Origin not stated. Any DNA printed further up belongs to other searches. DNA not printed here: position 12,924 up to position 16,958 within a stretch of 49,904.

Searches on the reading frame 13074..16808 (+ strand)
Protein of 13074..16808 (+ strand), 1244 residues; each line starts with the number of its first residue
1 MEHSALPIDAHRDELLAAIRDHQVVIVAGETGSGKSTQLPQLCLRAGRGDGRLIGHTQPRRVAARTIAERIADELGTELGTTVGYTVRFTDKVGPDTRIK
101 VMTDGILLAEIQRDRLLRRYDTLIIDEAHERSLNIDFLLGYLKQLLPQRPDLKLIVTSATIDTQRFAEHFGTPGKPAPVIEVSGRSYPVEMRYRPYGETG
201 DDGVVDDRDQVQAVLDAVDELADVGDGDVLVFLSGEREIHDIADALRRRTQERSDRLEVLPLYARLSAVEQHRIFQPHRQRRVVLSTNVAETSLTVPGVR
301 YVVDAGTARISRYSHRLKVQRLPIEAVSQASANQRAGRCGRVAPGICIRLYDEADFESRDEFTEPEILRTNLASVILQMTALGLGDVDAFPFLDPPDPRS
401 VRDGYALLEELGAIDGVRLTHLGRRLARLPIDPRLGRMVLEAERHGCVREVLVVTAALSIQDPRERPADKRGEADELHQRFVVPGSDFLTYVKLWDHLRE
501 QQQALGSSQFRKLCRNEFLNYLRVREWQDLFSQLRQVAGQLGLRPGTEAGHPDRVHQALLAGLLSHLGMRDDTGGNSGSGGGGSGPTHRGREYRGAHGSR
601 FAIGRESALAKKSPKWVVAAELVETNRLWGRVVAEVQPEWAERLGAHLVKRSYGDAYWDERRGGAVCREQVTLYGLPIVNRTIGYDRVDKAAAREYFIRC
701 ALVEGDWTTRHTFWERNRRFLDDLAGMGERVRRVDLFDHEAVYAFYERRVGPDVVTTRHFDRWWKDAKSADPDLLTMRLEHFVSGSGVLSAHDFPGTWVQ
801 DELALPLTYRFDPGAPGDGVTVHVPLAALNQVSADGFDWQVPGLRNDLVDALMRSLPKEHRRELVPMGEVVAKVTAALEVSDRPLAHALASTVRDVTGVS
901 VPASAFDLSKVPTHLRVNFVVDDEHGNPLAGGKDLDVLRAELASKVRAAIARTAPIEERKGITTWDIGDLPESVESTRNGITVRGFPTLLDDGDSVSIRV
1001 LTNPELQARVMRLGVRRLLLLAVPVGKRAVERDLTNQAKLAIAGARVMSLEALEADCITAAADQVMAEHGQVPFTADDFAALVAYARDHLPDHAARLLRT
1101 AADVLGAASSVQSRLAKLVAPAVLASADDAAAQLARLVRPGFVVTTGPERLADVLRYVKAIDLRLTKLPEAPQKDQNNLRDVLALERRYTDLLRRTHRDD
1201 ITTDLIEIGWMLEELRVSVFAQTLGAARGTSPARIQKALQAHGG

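Call 12: search_protein_families(library=pfam, proteins=[window:13074-16808:+], max_evalue=0.001)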
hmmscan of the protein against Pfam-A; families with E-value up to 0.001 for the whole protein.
window:13074-16808:+ (1244 aa): 7 families
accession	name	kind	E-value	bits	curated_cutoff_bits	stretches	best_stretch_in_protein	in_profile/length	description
PF11898.13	DUF3418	-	6.7e-186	619.8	25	1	661-1240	1-581/582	Domain of unknown function (DUF3418)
PF07717.22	OB_NTP_bind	-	1.2e-12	48.3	29.5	1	555-647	1-82/83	Oligonucleotide/oligosaccharide-binding (OB)-fold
PF00271.37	Helicase_C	-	5.4e-11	43.2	23.5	1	222-342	11-109/110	Helicase conserved C-terminal domain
PF21010.2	HA2_C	-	3.8e-09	37.4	21.3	1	432-491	1-77/77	Helicase associated domain (HA2), ratchet-like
PF00270.35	DEAD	-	5.5e-09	36.4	26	1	15-162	7-161/167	DEAD/DEAH box helicase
PF13401.12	AAA_22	-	5.2e-06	27.2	27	1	21-147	4-109/130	AAA domain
PF13245.12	AAA_19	-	0.00043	20.9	25.1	1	19-132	8-103/134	AAA domain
